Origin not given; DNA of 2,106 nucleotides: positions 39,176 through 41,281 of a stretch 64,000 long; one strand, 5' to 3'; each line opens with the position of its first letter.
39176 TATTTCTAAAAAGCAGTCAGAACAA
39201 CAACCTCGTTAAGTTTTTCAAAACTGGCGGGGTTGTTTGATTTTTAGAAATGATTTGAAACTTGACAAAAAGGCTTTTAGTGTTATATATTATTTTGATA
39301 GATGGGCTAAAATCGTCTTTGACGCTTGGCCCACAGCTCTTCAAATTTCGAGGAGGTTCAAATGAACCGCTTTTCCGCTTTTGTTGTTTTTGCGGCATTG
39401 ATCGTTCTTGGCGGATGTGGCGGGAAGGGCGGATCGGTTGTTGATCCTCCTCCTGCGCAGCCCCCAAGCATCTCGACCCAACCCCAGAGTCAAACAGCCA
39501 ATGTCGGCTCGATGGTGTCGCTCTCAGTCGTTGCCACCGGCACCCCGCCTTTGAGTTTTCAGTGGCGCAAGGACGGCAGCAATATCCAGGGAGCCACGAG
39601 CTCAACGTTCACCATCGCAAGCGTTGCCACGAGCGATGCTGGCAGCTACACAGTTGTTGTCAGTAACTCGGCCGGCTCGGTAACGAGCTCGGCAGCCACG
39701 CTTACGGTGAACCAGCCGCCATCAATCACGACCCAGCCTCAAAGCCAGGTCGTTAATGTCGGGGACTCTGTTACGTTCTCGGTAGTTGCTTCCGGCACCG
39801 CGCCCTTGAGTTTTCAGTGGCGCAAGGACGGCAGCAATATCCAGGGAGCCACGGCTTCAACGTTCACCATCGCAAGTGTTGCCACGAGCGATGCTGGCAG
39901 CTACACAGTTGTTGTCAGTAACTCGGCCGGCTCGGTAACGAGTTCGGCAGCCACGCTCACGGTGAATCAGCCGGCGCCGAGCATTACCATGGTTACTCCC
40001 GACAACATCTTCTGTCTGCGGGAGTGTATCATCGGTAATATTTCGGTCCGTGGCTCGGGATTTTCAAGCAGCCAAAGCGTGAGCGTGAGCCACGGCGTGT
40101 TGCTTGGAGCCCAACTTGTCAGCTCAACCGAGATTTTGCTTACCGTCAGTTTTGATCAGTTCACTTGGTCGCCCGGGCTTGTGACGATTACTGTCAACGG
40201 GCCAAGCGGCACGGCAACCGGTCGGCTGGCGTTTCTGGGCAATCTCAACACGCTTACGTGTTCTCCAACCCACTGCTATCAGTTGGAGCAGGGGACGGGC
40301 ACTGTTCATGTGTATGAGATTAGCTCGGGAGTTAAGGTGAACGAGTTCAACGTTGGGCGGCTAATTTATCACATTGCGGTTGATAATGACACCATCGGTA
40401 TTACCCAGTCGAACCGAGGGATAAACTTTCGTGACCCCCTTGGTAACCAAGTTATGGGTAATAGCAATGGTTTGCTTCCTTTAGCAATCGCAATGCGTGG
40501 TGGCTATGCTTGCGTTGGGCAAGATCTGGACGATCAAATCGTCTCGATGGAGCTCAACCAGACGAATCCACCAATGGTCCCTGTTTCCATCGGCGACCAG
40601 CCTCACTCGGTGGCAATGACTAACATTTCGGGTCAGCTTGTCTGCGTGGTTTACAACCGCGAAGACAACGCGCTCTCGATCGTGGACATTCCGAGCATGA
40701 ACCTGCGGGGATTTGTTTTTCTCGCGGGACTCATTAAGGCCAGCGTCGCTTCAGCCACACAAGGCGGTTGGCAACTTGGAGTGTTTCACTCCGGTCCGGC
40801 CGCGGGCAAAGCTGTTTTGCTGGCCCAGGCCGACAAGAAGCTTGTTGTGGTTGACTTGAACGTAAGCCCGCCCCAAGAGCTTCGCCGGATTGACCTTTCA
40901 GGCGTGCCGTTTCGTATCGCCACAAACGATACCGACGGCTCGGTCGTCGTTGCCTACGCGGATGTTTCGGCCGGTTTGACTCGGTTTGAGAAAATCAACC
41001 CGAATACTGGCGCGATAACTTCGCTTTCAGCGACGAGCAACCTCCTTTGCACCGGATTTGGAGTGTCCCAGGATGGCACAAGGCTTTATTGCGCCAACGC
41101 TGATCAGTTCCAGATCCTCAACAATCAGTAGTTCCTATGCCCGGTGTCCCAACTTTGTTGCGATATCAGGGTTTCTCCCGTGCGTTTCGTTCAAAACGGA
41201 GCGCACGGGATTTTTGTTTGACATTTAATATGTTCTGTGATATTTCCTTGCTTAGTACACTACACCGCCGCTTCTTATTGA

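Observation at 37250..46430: Higher-GC accessory block of secreted and surface proteins inside a housekeeping region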

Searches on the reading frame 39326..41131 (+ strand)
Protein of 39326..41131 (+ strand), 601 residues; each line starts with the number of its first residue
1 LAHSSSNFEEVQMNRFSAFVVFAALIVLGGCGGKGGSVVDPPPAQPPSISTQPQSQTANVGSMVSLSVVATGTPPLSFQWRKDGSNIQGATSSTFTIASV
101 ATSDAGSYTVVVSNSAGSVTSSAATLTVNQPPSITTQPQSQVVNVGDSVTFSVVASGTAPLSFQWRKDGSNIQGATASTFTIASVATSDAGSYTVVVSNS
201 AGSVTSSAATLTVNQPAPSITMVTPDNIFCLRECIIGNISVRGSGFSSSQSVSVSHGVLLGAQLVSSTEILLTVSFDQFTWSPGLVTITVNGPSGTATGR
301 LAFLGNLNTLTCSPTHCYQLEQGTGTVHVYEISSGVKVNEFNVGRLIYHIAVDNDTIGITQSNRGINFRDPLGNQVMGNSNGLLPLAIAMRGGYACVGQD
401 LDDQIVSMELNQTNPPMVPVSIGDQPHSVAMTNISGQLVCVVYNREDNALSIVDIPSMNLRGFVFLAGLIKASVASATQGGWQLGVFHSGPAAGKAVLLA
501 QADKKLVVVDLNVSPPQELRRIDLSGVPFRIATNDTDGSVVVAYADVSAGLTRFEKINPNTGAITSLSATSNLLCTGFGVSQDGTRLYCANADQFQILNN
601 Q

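Call 4: search_protein_families(library=pfam, proteins=[window:39326-41131:+], max_evalue=0.01)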
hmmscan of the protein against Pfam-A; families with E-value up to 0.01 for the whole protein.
window:39326-41131:+ (601 aa): 7 families
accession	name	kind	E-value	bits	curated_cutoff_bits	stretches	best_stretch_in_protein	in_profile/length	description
PF13927.12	Ig_3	-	1.7e-33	115.4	30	2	46-114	1-78/78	Immunoglobulin domain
PF07679.22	I-set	-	5.1e-33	113.4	23.7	2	132-213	1-90/90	Immunoglobulin I-set domain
PF13895.12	Ig_2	-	7.7e-19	68.1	27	2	133-213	3-79/79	Immunoglobulin domain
PF00047.31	ig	-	6.9e-12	45.9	21.8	2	140-207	2-80/81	Immunoglobulin domain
PF07686.23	V-set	-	6.1e-06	26.8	26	0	94-128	74-108/109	Immunoglobulin V-set domain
PF24527.1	Ig-like_Pom152_9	-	0.0049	17.6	27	0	132-196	1-61/80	Nucleoporin pom152-like, ninth immunoglobulin-like domain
PF07243.16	Phlebovirus_G1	-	0.0058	15.5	25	1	229-272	318-361/526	Phlebovirus glycoprotein G1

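Call 9: search_protein_families(library=ncbifam, proteins=[window:39326-41131:+], max_evalue=0.1)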
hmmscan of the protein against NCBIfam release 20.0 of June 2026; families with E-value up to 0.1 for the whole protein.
window:39326-41131:+ (601 aa): 4 families
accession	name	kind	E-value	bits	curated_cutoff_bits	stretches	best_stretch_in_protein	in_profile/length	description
NF040485.1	ZirU_fam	subfamily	8.1e-05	22.9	100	2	78-158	59-141/210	ZirU family protein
NF041611.1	exoglucan_CbhB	equivalog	0.0006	17.9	1950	1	44-216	703-887/997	exoglucanase CbhB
TIGR04183.1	Por_Secre_tail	domain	0.0019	18.1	23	0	427-462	21-52/72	T9SS type A sorting domain-containing protein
NF058595.1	invert_tail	domain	0.05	13.9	37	0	14-46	55-87/113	lipo-invert putative C-terminal anchoring domain-containing protein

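Call 12: find_encoding_contigs(protein=window:39362-41131:+, flank=10000, max_places=10)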
Protein window:39362-41131:+ (589 aa): no gene with exactly this product is on record in the collection.

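Call 58: predict_structure(alignment_id=A5)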
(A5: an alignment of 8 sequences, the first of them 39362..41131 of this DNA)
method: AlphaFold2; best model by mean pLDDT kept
length: 589 residues; sequences in the alignment: 8
mean_pLDDT: 83.9   pTM: 0.67
mean pLDDT of the five models: 83.9, 83.2, 83.2, 82.9, 81.3
residues with pLDDT >= 90: 262; 70-90: 261; 50-70: 32; < 50: 34
segments of 3 or more residues with pLDDT < 50: 1-31
pLDDT, mean of each block of 10 residues (from residue 1): 33 32 33 61 74 80 84 81 81 84 80 78 88 88 84 91 87 83 86 88 87 67 75 88 85 92 64 87 88 85 92 89 94 83 90 89 89 92 92 91 87 89 93 92 93 91 65 93 93 95 95 92 96 91 96 96 93 94 94
secondary structure, 60 per line:
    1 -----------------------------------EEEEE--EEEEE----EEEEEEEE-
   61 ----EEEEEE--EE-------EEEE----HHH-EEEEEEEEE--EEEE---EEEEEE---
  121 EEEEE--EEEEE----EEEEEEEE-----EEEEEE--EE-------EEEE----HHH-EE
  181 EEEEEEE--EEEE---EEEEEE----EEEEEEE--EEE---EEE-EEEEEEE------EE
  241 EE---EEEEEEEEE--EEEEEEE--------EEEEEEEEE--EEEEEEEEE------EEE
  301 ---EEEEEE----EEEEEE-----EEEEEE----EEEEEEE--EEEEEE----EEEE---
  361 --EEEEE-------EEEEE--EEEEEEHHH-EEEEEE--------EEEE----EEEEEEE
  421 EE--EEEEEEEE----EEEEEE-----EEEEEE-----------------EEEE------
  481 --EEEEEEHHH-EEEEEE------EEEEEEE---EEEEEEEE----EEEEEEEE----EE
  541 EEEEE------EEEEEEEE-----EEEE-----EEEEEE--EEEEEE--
elements in order: E36-40 E43-47 E52-59 E65-70 E82-85 E94-102 E105-108 E112-117 E121-125 E128-132 E137-144 E150-155 E167-170 E179-187 E190-193 E197-202 E207-213 E216-218 E222-224 E226-232 E239-242 E246-254 E257-263 E272-280 E283-291 E298-300 E304-309 E314-319 E325-330 E335-341 E344-349 E354-357 E363-367 E375-379 E382-387 E392-397 E406-409 E414-422 E425-432 E437-442 E448-453 E471-474 E483-488 E493-498 E505-511 E515-522 E527-534 E539-545 E552-559 E565-568 E574-579 E582-587
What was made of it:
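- Checked: C is a lipoprotein with two I-set Ig domains (calls 4, 58).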

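Call 66: fold_search(model_id=the predicted structure, library=pdb)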
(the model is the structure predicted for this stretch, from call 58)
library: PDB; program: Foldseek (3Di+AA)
matches with E <= 10: 1965; with E <= 0.001: 1572
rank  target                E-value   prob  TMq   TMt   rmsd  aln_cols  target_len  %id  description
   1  8k53_A                5.2e-16  1.00  0.26  0.21  34.9       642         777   14  Structure of the Dimeric Human CNTN2 Ig 1-6-FNIII 1-2 Domain in an Asymmetric State (released 2023-12-06)
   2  9ba4_A                8.1e-15  1.00  0.27  0.17  35.5       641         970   15  Full-length cross-linked Contactin 2 (CNTN2) (released 2024-07-17)
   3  3dmk_A                2.0e-14  1.00  0.26  0.20  46.7       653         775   14  Crystal structure of Down Syndrome Cell Adhesion Molecule (DSCAM) isoform 1.30.30, N-terminal eight Ig domains (released 2008-10-07)
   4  6iaa_A                4.2e-14  1.00  0.23  0.17  46.7       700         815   14  hRobo2 ectodomain (released 2019-03-13)
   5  3dmk_B                4.6e-14  1.00  0.25  0.22  34.6       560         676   15  Crystal structure of Down Syndrome Cell Adhesion Molecule (DSCAM) isoform 1.30.30, N-terminal eight Ig domains (released 2008-10-07)
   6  2rik                  6.1e-14  1.00  0.30  0.56   8.0       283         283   23  I-band fragment I67-I69 from titin (released 2008-01-22)
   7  2rjm                  9.4e-14  1.00  0.29  0.54   8.1       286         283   21  3Ig structure of titin domains I67-I69 E-to-A mutated variant (released 2008-01-22)
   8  3b43                  9.8e-14  1.00  0.15  0.16  39.8       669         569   13  I-band fragment I65-I70 from titin (released 2008-01-22)
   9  4yfd_A                1.6e-13  1.00  0.14  0.17  28.4       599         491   15  Crystal structure PTP delta Ig1-Fn2 in complex with IL-1RAcP (released 2015-05-06)
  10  8k3j_A                1.8e-13  1.00  0.27  0.28  22.2       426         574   17  Structure of human CNTN2 immunoglobulin domains 1-6 homo-dimer (released 2024-07-17)
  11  4yh7_A                2.0e-13  1.00  0.14  0.14  30.7       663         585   14  Crystal structure of PTPdelta ectodomain in complex with IL1RAPL1 (released 2015-05-06)
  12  4pbx                  2.1e-13  1.00  0.21  0.21  33.1       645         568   16  Crystal structure of the six N-terminal domains of human receptor protein tyrosine phosphatase sigma (released 2014-11-12)
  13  4yfg_A                4.1e-13  1.00  0.19  0.22  28.9       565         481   15  Crystal structure of PTP delta meA3/meB minus variant Ig1-Fn1 (released 2015-05-06)
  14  9ba5_A                6.2e-13  1.00  0.26  0.27  22.9       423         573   17  Cross-linked Contactin 2 Ig1-Ig6 (released 2024-07-17)
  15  8k53_B                9.0e-13  1.00  0.26  0.27  22.3       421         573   17  Structure of the Dimeric Human CNTN2 Ig 1-6-FNIII 1-2 Domain in an Asymmetric State (released 2023-12-06)
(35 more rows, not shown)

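Call 67: find_related_loci(query=A5, collection=viral_contigs, flank=8000)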
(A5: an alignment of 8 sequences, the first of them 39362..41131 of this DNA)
Query A5 (589 aa) in viral_contigs; peptide patterns used: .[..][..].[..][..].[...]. (x = any residue, [..] = any of these).
29 stretches matched a pattern, but none encodes a relative of the query by tblastn (E <= 1e-3).
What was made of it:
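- Closest known: Ig-like. Different: No C-family gene was found on IMG/VR viral contigs (call 67).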

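Call 70: find_related_loci(query=A5, collection=metagenome_contigs, flank=8000)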
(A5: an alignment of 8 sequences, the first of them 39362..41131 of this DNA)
Query A5 (589 aa) in metagenome_contigs; peptide patterns used: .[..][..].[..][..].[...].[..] (x = any residue, [..] = any of these).
47 stretches matched a pattern; 7 encode a relative of the query (tblastn E <= 1e-3); 7 distinct loci.
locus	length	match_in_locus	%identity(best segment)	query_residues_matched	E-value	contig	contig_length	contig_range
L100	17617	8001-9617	36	3-589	1e-68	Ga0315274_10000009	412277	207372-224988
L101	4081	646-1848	37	207-589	3e-64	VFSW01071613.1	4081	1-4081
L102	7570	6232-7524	36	180-589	4e-61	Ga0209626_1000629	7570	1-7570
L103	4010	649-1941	34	180-589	2e-60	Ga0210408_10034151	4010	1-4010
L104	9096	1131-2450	33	165-580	4e-52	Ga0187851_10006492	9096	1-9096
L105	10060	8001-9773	29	34-589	7e-46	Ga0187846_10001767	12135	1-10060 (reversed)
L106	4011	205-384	42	256-313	8e-7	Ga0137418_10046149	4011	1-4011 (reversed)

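Call 81: search_protein_families(library=padloc, proteins=[window:39362-41131:+], max_evalue=0.01)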
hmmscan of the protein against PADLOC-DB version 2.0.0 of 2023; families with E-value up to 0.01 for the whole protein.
window:39362-41131:+ (589 aa): 0 families

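Call 82: search_protein_families(library=phrogs, proteins=[window:39362-41131:+], max_evalue=0.01)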
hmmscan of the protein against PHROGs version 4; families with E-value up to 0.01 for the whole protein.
window:39362-41131:+ (589 aa): 13 families
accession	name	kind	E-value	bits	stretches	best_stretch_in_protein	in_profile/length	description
phrog_3995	-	tail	4.8e-50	171.5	1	32-203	122-290/294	tail protein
phrog_4069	-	head and packaging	3.6e-33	115.1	2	123-201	36-115/116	Hoc-like head decoration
phrog_2973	-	head and packaging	3.8e-32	112.9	1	36-207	109-288/310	Hoc-like head decoration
phrog_158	-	tail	4.8e-32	112.8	2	22-120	153-255/376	major tail protein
phrog_9239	-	tail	4.3e-24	85.9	1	35-202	218-386/741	tail tubular protein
phrog_853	-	tail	7.9e-18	65.5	2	121-202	166-253/254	major tail protein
phrog_9363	-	unknown function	1.9e-12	47.6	2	119-199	417-496/499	-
phrog_20917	-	unknown function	4.8e-10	40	2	120-254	119-248/418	-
phrog_3575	-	tail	3.2e-09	37.2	2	28-116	373-459/461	major tail protein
phrog_3945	-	head and packaging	4.2e-09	37.5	2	123-198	74-147/152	Hoc-like head decoration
phrog_26223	-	unknown function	8.1e-06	25.5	1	55-111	465-523/775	-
phrog_25852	-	head and packaging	1.9e-05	24.5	0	121-202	407-497/532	virion structural protein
phrog_12736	-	head and packaging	0.0017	17.7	0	142-201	78-133/762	virion structural protein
